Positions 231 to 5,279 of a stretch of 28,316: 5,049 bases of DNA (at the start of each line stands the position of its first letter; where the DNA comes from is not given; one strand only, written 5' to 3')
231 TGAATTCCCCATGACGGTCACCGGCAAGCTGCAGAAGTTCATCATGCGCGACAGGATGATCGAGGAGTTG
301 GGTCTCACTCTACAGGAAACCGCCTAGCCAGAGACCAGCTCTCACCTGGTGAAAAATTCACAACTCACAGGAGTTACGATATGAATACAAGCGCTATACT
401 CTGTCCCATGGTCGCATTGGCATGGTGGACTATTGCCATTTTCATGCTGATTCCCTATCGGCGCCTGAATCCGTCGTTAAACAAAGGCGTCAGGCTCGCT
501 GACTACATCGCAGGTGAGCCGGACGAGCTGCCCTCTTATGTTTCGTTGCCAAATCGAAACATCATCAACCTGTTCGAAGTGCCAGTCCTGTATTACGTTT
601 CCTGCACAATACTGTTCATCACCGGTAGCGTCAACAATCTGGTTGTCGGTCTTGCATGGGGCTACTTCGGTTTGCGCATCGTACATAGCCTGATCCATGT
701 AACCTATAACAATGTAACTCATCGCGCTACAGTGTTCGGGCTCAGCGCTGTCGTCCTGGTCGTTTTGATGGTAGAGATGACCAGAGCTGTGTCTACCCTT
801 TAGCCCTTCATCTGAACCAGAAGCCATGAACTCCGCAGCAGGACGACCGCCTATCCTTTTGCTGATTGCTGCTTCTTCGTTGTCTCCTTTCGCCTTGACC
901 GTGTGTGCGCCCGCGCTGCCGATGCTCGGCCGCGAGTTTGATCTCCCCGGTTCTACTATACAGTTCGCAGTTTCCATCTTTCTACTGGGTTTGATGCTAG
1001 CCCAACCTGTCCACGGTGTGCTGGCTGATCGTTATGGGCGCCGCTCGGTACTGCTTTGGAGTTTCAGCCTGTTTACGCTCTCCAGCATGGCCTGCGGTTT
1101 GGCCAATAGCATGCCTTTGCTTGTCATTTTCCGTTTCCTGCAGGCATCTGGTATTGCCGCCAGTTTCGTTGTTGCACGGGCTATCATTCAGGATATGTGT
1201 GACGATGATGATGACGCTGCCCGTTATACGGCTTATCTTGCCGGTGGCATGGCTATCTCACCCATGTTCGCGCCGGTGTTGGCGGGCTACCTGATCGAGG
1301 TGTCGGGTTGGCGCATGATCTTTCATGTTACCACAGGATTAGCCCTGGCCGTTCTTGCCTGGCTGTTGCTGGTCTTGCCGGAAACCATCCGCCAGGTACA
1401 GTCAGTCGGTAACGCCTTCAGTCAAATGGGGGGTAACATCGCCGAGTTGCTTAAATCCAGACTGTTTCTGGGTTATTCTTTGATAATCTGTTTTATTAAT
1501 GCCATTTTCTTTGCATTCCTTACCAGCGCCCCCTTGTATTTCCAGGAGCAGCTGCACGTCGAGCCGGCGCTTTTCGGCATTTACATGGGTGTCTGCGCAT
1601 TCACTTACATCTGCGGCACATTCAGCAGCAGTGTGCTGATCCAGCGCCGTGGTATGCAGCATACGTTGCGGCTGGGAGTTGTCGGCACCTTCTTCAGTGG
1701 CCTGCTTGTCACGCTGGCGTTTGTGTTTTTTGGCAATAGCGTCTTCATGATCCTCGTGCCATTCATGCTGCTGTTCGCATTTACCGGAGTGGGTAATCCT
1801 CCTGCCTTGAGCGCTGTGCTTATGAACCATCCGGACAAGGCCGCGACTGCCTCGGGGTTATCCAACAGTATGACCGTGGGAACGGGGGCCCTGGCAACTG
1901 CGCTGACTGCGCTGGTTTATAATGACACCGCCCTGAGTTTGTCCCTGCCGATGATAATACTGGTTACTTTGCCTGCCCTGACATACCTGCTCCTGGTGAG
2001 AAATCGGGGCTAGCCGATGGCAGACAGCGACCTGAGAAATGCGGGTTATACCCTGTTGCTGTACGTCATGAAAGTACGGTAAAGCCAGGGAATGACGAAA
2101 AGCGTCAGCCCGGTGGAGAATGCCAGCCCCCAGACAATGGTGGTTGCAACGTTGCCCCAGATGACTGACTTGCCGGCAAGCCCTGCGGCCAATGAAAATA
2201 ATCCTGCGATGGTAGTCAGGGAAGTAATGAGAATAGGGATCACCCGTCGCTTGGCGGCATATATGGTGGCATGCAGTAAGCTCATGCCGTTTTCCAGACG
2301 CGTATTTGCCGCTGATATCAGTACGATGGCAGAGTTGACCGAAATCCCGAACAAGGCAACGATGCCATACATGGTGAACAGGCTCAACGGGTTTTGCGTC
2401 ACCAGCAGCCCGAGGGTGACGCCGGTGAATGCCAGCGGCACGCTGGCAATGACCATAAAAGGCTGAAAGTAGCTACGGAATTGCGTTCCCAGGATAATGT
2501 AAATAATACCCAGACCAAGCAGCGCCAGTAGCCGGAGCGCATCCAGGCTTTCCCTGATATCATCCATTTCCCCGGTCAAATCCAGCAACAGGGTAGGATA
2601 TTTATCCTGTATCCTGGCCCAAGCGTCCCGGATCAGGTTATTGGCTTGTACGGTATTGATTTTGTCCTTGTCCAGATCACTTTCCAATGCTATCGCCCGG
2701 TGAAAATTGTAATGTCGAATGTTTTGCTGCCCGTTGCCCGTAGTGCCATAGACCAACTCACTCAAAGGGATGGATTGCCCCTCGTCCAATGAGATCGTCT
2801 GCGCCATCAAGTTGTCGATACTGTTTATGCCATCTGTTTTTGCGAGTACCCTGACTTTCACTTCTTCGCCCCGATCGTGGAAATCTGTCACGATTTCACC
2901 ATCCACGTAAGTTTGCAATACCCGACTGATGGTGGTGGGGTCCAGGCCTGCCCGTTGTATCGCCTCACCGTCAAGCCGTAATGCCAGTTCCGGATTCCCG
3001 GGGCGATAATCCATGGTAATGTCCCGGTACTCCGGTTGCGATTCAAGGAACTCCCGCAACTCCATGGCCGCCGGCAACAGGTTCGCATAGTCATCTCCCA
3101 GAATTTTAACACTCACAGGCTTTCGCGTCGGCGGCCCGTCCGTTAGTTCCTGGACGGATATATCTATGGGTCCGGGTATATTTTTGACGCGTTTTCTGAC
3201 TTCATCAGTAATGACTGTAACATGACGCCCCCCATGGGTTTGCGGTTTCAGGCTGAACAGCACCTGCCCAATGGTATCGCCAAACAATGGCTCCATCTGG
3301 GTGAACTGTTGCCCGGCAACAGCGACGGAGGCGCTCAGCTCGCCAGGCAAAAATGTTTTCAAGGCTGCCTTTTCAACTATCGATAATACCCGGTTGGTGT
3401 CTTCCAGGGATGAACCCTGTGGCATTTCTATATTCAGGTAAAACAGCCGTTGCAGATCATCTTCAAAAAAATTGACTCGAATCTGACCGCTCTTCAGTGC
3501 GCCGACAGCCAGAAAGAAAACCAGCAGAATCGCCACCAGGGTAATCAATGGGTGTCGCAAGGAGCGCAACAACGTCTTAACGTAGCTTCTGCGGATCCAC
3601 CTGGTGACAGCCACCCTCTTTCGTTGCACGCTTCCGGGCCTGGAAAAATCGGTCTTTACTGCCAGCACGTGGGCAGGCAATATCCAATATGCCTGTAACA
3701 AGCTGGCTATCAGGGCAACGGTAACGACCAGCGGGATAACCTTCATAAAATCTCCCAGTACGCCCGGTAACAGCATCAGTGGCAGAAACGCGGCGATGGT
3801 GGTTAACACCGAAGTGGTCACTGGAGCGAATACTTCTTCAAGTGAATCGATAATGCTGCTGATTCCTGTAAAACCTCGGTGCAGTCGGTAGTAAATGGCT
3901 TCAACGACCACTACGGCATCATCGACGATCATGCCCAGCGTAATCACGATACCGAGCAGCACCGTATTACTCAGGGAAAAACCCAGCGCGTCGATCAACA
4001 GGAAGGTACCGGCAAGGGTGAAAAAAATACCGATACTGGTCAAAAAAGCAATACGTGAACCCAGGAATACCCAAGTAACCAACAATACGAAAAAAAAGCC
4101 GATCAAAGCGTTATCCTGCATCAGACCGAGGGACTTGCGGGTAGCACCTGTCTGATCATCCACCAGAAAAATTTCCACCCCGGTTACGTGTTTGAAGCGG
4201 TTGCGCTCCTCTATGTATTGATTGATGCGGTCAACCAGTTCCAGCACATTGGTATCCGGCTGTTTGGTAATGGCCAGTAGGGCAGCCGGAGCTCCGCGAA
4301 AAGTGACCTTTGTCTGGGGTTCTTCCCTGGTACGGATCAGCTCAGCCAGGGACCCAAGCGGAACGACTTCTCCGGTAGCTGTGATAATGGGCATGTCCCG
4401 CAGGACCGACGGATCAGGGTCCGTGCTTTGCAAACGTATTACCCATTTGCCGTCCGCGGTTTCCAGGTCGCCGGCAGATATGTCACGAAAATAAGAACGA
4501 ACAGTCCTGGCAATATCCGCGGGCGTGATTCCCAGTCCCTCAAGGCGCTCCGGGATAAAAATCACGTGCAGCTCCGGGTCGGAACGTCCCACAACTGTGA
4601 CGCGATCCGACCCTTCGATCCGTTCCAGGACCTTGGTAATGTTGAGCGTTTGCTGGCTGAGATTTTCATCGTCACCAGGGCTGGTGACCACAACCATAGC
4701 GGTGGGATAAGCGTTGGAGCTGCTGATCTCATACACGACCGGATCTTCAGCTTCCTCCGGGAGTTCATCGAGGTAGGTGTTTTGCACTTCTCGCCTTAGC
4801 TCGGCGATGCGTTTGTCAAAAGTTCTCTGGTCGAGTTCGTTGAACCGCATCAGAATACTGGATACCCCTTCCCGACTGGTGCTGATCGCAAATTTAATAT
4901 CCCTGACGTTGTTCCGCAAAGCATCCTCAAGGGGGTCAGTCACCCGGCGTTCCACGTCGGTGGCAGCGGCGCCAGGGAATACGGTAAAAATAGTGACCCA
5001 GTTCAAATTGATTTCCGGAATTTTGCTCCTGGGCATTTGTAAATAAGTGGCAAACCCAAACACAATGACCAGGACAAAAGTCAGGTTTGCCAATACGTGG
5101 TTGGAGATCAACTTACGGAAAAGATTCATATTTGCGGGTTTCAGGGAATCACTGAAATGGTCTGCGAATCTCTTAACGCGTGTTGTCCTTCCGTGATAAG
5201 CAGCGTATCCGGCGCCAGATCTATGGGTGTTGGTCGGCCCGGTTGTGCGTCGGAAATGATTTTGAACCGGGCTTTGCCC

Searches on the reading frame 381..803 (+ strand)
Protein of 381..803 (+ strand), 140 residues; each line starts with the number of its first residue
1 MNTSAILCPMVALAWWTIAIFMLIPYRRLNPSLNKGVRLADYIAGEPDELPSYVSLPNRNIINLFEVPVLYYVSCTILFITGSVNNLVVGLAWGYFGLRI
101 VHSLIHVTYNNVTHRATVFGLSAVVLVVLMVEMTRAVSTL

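Call 33: search_protein_families(library=pfam, proteins=[window:381-803:+])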
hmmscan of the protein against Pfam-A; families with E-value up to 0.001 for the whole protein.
window:381-803:+ (140 aa): 1 family
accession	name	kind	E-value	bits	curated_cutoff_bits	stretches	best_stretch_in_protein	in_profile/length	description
PF01124.23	MAPEG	-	1.3e-17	64.6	23.4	1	7-131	2-125/129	MAPEG family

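Call 47: search_protein_families(library=ncbifam, proteins=[window:381-803:+], max_evalue=0.001)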
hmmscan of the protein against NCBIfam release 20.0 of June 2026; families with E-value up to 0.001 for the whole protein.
window:381-803:+ (140 aa): 0 families

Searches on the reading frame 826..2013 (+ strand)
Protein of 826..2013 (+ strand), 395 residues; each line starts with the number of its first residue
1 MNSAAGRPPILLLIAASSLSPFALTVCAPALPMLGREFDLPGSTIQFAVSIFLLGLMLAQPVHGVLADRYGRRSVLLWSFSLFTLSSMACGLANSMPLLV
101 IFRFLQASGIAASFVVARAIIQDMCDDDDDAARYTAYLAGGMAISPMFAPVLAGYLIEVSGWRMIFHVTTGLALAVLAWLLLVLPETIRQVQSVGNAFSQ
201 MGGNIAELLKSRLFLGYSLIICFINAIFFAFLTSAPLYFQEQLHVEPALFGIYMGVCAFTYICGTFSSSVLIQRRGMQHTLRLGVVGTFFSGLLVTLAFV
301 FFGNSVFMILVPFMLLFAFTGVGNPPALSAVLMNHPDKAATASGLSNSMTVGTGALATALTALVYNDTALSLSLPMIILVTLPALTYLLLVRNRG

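Call 33: search_protein_families(library=pfam, proteins=[window:826-2013:+])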
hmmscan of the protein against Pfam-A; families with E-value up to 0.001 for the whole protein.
window:826-2013:+ (395 aa): 4 families
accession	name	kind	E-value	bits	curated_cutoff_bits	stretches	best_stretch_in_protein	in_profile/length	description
PF07690.21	MFS_1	-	2.4e-49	168.6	33.4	1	15-356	3-345/347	Major Facilitator Superfamily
PF00083.30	Sugar_tr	-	6.4e-10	38.9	22.3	1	45-195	48-202/452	Sugar (and other) transporter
PF12832.13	MFS_1_like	-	1.8e-06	27.7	25.2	1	37-360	28-356/373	MFS_1 like family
PF05977.19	MFS_3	-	3.1e-05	23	27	1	54-375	56-373/524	Transmembrane secretion effector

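Call 47: search_protein_families(library=ncbifam, proteins=[window:826-2013:+], max_evalue=0.001)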
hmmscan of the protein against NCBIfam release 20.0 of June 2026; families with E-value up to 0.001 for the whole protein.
window:826-2013:+ (395 aa): 64 families (the best 25 are shown)
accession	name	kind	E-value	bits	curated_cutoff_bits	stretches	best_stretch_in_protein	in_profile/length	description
TIGR00710.1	efflux_Bcr_CflA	subfamily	4.1e-68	230.6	200.9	1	9-389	6-383/385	Bcr/CflA family efflux MFS transporter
NF008314.0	PRK11102.1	equivalog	4.6e-52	177.6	303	1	10-393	12-393/396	Bcr/CflA family multidrug efflux MFS transporter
NF008270.1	PRK11043.1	equivalog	1.4e-47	162.7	430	1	17-389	14-380/382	purine nucleoside transporter PunC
NF053813.1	MFS_TcaB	equivalog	2.4e-37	128.6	475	1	10-382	8-374/396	putative multidrug effflux MFS transporter TcaB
NF008654.0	PRK11652.1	equivalog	1.9e-34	119.2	479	1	10-390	11-385/397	multidrug efflux MFS transporter EmrD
NF033134.0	cmlA_floR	equivalog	3e-31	109.2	450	1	10-379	12-376/388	CmlA/FloR family chloramphenicol efflux MFS transporter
NF007782.0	PRK10473.1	subfamily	1.5e-29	103.3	417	1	21-390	16-377/394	MdtL family multidrug efflux MFS transporter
TIGR00880.1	2_A_01_02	superfamily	1.8e-26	92.9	131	1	50-187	5-141/141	multidrug resistance protein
NF041041.1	FslD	exception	3.7e-26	92.2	500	1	13-385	15-382/396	rhizoferrin import MFS transporter FslD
TIGR00895.1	2A0115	subfamily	1.1e-25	90.4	418.55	1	22-193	31-201/398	aromatic acid/H+ symport family MFS transporter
TIGR00711.1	efflux_EmrB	subfamily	1.6e-24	86.5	230.2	1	13-190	7-183/485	DHA2 family efflux MFS transporter permease subunit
NF011931.1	PRK15402.1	subfamily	3.9e-18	65.5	439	1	36-323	37-320/401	MdfA family multidrug efflux MFS transporter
NF052292.1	efflux_CraA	equivalog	1e-17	64.3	725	1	27-321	34-325/409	chloramphenicol efflux MFS transporter CraA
NF012203.0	cmlB1_MFS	exception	3.3e-17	62.8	900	1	11-378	17-380/407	chloramphenicol efflux MFS transporter CmlB1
NF008586.0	PRK11551.1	equivalog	1.5e-16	60.4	410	1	19-362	26-364/406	3-(3-hydroxy-phenyl)propionate transporter MhpT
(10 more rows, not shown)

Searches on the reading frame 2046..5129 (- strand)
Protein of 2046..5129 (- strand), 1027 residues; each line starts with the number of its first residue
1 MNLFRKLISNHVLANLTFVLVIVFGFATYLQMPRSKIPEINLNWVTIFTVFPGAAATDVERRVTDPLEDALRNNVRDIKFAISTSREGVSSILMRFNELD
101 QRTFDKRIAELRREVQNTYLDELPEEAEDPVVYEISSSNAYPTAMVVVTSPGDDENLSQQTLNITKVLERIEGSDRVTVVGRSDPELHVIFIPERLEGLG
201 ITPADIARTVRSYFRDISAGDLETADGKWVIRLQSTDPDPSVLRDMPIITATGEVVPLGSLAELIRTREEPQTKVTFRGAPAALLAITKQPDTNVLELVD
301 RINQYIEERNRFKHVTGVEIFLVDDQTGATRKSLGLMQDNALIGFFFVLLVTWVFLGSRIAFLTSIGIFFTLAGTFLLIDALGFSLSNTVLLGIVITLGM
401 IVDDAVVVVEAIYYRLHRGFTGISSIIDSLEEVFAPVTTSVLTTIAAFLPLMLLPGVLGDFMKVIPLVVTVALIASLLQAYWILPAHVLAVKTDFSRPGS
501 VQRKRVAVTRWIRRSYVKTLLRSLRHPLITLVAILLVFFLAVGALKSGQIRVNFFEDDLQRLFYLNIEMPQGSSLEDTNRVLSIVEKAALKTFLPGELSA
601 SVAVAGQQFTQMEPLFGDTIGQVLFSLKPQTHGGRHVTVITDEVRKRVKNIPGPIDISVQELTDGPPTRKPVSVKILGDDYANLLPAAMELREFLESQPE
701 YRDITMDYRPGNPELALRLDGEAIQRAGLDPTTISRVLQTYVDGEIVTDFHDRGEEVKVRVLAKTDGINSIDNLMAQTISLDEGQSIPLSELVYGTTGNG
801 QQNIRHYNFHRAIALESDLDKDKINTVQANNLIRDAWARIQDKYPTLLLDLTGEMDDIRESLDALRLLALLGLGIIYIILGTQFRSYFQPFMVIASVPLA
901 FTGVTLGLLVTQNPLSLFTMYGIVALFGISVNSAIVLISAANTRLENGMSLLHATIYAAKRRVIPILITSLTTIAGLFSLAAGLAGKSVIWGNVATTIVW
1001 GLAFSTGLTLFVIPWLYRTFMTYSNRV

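Call 4: search_protein_families(library=pfam, proteins=[window:2046-5129:-])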
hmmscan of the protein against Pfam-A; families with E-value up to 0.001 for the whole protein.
window:2046-5129:- (1027 aa): 2 families
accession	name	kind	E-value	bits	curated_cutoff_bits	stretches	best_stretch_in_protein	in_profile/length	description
PF00873.25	ACR_tran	-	4.6e-160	534.9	28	1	7-1020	5-1020/1021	AcrB/AcrD/AcrF family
PF02355.23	SecD_SecF_C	-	0.00012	22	20.5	0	342-487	38-182/189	Protein export membrane protein SecD/SecF, C-terminal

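Call 47: search_protein_families(library=ncbifam, proteins=[window:2046-5129:-], max_evalue=0.001)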
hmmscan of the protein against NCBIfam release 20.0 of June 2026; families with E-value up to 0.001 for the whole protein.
window:2046-5129:- (1027 aa): 14 families
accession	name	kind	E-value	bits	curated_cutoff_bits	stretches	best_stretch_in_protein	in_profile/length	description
NF033617.1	RND_permease_2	subfamily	5e-139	465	1250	1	8-1020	5-1007/1009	multidrug efflux RND transporter permease subunit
NF000282.2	RND_permease_1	subfamily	1.4e-103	347.7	1250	1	10-1018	7-1025/1029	multidrug efflux RND transporter permease subunit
TIGR00915.1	2A0602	subfamily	1.6e-89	301.1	940.35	1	8-1017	6-1025/1050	efflux RND transporter permease subunit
NF007905.0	PRK10614.1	equivalog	2.1e-75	254.1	1774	1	1-1021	1-1009/1025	multidrug efflux RND transporter permease subunit MdtC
TIGR00914.1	2A0601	subfamily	4.7e-75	253.1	701.45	1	7-1022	9-1037/1051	CusA/CzcA family heavy metal efflux RND transporter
NF007133.0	PRK09579.1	equivalog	1.9e-71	240.9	1763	1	3-1020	3-1002/1017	multidrug efflux RND transporter permease subunit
NF007798.0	PRK10503.1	equivalog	1.6e-63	214.8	1584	1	5-1023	14-1025/1040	MdtB/MuxB family multidrug efflux RND transporter permease subunit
NF007131.0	PRK09577.1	equivalog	5.8e-57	193.1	1768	1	5-1017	3-1019/1045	multidrug efflux RND transporter permease subunit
NF007842.1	PRK10555.1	equivalog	5.8e-55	186.6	1854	2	10-590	8-598/1036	multidrug efflux RND transporter permease AcrD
NF000037.1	RND_perm_OqxB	exception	3e-52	177.6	2200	1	1-1021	1-1035/1050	multidrug efflux RND transporter permease subunit OqxB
NF011706.2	PRK15127.1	equivalog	1.2e-46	159.1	2150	2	8-609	6-617/1049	multidrug efflux RND transporter permease subunit AcrB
TIGR00916.1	2A0604s01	subfamily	3.8e-12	46.3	148.6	1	323-472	78-226/231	SecD/SecF family protein translocase subunit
TIGR00921.1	2A067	subfamily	3.5e-07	28.6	351.9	1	846-1020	171-346/733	hydrophobe/amphiphile efflux-3 (HAE3) family transporter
NF009583.0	PRK13024.1-3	subfamily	0.0003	19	721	1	340-539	284-477/755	protein translocase subunit SecDF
